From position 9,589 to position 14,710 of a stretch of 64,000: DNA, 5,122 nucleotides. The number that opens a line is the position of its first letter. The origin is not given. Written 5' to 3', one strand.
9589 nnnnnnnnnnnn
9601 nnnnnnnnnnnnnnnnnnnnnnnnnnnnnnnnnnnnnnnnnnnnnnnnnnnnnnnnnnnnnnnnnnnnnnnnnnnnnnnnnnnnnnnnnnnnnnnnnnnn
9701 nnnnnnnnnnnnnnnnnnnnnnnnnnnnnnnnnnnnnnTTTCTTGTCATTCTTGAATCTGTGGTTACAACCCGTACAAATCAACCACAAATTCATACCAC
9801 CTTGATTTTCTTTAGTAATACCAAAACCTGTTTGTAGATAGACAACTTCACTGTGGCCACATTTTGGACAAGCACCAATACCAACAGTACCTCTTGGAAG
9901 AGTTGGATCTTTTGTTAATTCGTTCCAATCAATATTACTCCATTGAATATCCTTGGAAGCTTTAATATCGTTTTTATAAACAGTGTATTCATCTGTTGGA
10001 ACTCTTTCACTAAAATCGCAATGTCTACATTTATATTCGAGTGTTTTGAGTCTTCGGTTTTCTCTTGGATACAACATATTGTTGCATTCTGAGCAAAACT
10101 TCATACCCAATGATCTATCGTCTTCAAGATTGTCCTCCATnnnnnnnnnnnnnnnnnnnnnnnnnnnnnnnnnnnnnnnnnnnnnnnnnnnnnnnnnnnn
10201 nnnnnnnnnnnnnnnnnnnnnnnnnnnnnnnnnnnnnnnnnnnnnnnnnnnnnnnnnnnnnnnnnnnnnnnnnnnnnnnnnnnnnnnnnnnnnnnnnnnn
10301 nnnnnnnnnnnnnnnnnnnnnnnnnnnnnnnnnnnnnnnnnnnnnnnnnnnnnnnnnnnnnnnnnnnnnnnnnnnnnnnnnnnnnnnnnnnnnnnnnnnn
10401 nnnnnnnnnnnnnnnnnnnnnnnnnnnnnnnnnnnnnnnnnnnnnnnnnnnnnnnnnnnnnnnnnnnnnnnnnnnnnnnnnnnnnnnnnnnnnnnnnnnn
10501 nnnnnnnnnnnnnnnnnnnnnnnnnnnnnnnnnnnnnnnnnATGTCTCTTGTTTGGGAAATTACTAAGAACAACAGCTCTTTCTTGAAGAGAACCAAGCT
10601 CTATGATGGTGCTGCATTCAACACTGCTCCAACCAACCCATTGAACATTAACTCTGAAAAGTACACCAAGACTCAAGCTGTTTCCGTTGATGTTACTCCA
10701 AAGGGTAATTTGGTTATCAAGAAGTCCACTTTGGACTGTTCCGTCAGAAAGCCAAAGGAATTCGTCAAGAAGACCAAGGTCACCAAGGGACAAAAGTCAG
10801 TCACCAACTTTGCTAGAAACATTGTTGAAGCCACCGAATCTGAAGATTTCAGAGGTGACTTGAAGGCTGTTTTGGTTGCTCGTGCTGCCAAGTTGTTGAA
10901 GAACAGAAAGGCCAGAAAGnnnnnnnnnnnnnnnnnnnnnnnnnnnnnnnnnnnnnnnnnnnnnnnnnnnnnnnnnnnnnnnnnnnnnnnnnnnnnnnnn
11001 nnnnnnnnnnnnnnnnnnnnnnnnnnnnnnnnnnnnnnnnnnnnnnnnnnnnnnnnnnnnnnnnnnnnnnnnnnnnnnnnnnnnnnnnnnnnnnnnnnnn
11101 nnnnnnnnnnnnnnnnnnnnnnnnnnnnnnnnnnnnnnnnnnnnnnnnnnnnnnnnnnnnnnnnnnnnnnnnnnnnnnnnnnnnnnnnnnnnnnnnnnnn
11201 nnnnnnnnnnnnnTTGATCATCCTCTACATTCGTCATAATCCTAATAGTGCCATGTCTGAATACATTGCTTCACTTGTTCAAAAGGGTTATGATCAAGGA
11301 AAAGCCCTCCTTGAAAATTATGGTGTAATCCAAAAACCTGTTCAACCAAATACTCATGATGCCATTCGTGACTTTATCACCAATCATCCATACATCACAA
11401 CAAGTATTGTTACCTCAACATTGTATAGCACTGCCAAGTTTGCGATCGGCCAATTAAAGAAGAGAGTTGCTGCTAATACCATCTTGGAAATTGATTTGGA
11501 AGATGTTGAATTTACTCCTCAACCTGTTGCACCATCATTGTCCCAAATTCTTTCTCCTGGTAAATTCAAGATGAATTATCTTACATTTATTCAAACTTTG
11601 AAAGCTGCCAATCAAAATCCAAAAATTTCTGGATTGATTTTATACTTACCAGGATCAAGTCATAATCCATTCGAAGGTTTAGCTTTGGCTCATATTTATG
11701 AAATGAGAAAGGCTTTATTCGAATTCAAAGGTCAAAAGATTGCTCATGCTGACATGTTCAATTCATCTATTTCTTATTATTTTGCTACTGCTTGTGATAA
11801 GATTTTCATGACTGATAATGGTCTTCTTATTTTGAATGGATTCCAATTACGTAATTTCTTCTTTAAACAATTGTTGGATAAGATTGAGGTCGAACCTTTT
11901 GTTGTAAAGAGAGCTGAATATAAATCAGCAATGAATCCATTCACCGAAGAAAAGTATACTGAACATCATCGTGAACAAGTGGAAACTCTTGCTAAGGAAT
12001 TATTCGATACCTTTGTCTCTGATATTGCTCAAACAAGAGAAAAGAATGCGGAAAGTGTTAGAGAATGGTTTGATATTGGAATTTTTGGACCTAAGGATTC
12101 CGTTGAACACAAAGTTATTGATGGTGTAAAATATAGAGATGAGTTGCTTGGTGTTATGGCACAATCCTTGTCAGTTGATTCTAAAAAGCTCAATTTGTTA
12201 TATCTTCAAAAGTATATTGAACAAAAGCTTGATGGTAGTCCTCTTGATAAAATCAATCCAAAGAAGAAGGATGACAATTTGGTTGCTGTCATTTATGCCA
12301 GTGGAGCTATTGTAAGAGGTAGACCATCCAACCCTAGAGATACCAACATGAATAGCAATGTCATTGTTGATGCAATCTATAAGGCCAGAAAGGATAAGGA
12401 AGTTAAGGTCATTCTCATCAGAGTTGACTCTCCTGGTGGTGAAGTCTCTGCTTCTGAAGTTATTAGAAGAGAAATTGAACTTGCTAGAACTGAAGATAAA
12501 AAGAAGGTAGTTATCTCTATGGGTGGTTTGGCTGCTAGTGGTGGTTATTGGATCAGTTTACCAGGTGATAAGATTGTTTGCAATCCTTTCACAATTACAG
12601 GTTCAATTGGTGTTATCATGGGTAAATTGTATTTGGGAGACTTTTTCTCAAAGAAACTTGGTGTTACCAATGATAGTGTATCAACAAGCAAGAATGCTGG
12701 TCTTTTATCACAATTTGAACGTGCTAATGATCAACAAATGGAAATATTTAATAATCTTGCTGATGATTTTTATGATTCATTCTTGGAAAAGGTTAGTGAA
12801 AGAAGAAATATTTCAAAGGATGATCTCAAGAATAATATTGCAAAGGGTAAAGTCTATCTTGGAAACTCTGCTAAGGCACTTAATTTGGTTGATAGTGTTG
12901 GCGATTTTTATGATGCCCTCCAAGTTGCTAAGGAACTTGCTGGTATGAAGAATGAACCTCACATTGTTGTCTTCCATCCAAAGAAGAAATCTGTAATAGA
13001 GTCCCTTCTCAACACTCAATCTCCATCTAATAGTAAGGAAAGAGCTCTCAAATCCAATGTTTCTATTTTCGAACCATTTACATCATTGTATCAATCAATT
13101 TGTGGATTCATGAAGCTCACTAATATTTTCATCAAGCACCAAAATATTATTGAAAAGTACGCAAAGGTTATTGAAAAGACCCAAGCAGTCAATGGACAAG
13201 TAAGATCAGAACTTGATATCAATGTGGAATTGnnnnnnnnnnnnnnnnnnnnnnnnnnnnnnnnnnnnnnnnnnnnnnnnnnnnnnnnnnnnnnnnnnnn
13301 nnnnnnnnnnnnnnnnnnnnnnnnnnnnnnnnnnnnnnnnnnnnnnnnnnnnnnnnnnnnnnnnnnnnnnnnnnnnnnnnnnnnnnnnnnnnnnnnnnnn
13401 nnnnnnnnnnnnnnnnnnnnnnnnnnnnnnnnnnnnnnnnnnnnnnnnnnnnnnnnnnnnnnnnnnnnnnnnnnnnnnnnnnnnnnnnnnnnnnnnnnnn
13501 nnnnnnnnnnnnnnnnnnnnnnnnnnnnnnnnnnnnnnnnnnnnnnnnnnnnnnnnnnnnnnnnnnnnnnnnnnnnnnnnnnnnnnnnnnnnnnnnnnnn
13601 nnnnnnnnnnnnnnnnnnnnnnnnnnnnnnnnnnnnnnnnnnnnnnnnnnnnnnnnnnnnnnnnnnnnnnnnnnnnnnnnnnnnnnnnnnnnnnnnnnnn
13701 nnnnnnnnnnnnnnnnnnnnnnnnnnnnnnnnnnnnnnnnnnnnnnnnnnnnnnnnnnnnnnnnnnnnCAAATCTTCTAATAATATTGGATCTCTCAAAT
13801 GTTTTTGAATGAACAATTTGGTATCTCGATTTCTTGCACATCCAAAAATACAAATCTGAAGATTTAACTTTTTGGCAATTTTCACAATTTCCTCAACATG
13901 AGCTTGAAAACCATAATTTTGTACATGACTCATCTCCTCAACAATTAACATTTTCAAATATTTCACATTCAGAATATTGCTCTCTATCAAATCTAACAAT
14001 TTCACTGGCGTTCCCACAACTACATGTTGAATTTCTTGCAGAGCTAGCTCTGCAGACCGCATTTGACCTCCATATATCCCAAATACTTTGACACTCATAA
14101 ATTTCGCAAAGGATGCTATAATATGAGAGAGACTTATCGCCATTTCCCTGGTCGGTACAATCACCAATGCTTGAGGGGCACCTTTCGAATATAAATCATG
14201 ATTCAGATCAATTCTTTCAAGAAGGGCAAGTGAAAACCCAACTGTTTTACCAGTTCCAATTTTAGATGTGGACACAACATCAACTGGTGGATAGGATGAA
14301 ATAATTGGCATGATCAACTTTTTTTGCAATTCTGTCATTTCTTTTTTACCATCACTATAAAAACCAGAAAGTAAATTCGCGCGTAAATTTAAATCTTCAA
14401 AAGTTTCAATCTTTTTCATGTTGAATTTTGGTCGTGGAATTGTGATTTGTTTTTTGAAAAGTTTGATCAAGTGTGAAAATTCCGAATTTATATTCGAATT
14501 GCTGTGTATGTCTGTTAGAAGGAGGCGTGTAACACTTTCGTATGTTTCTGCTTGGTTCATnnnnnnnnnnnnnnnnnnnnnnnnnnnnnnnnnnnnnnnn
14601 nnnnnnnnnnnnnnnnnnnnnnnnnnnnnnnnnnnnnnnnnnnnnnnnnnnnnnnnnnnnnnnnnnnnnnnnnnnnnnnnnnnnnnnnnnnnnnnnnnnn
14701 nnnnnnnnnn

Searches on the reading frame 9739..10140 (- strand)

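Call 61: search_protein_families(library=pfam, proteins=[window:9739-10140:-], max_evalue=0.001)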
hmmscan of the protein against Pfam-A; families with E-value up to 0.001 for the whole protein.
window:9739-10140:- (134 aa): 2 families
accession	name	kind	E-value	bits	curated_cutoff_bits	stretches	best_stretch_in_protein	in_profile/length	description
PF02150.21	Zn_ribbon_RPB9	-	4.9e-09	36.3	25.2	1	13-42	1-28/36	RNA polymerases M/15 Kd subunit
PF01096.23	Zn_ribbon_TFIIS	-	0.00077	19.7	21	1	91-130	3-39/39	Transcription factor S-II (TFIIS)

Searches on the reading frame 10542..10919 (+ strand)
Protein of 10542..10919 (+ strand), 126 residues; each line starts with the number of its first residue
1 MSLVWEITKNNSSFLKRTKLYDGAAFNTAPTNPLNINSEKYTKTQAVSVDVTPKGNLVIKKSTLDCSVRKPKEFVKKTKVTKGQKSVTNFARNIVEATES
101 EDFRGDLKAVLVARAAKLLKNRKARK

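Call 61: search_protein_families(library=pfam, proteins=[window:10542-10919:+], max_evalue=0.001)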
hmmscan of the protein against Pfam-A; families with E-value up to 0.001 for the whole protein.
window:10542-10919:+ (126 aa): 1 family
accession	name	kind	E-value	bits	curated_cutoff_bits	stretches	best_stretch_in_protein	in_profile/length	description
PF01778.22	Ribosomal_L28e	-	7e-16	59.3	33.2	1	3-120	1-114/115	Ribosomal L28e protein family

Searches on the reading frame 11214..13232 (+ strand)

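Call 61: search_protein_families(library=pfam, proteins=[window:11214-13232:+], max_evalue=0.001)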
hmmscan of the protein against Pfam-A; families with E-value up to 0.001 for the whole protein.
window:11214-13232:+ (673 aa): 4 families
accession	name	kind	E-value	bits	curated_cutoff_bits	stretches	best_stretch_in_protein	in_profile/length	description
PF01343.23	Peptidase_S49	-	5.6e-65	218.4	24.9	2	426-578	3-153/154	Peptidase family S49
PF25145.1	NfeD1b_N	-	5.6e-06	26.5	40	1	387-469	22-99/189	NfeD1b, N-terminal domain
PF01972.22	SDH_protease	-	1.9e-05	24.2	31.3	1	379-471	76-161/286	ClpP-like SDH-type serine proteinase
PF12209.13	SAC3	-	0.00089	19.8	25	0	241-271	23-53/77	Leucine permease transcriptional regulator helical domain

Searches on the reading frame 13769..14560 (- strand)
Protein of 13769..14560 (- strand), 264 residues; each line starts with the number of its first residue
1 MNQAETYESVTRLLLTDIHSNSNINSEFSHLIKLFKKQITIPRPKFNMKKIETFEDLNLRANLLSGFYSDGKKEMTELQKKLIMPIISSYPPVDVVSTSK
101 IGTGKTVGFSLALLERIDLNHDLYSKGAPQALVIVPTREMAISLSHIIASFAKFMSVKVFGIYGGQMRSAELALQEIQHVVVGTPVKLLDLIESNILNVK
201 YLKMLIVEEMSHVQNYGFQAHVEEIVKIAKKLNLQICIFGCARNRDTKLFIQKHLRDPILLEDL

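Call 4: search_protein_families(library=pfam, proteins=[window:13769-14560:-], max_evalue=1)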
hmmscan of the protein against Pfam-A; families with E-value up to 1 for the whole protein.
window:13769-14560:- (264 aa): 3 families
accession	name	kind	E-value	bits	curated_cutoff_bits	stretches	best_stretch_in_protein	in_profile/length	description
PF00270.35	DEAD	-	1.2e-22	80.9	26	1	76-238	1-155/167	DEAD/DEAH box helicase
PF14617.12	CMS1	-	0.0032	17.3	35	1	125-216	121-213/250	U3-containing 90S pre-ribosomal complex subunit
PF13401.12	AAA_22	-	0.042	14.6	27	1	102-243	15-125/130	AAA domain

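Call 62: search_protein_families(library=ncbifam, proteins=[window:13769-14560:-], max_evalue=0.001)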
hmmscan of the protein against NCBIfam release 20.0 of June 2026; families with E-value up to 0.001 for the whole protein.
window:13769-14560:- (264 aa): 11 families
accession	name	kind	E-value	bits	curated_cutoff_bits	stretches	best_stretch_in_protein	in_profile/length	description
NF053631.1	RNA_helic_CshA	equivalog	1.6e-31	109.6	646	1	54-258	1-197/434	degradosome RNA helicase CshA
NF008744.0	PRK11776.1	equivalog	5.9e-30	104.2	524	1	52-243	4-188/460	ATP-dependent RNA helicase DbpA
NF008642.0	PRK11634.1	equivalog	1.2e-26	93.3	989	1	52-241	6-188/628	DEAD/DEAH family ATP-dependent RNA helicase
NF053711.1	RNA_heli_RhlE1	exception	6.1e-25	87.8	750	1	53-261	2-207/434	RNA helicase RhlE1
NF008394.0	PRK11192.1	equivalog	1.8e-24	86.4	507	1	51-262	2-210/441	ATP-dependent RNA helicase SrmB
NF007882.0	PRK10590.1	equivalog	6.2e-22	78.1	743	1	53-261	2-208/456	ATP-dependent RNA helicase RhlE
NF002340.1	PRK01297.1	equivalog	1.4e-18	66.8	564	1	53-262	2-213/372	ATP-dependent RNA helicase RhlB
NF053636.1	DDHlcsCsdAPsy1082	equivalog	6e-18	64.6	890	1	53-232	4-180/512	DEAD/DEAH box helicase CsdA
NF003419.0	PRK04837.1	equivalog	4.6e-17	61.9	588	1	52-222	9-179/424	ATP-dependent RNA helicase RhlB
NF053710.1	RNA_heli_RhlE2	exception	3.8e-15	55.3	925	1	54-259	3-210/635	RNA helicase RhlE2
NF003390.0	PRK04537.1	equivalog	8.2e-14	51.6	732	1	53-225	10-183/572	ATP-dependent RNA helicase RhlB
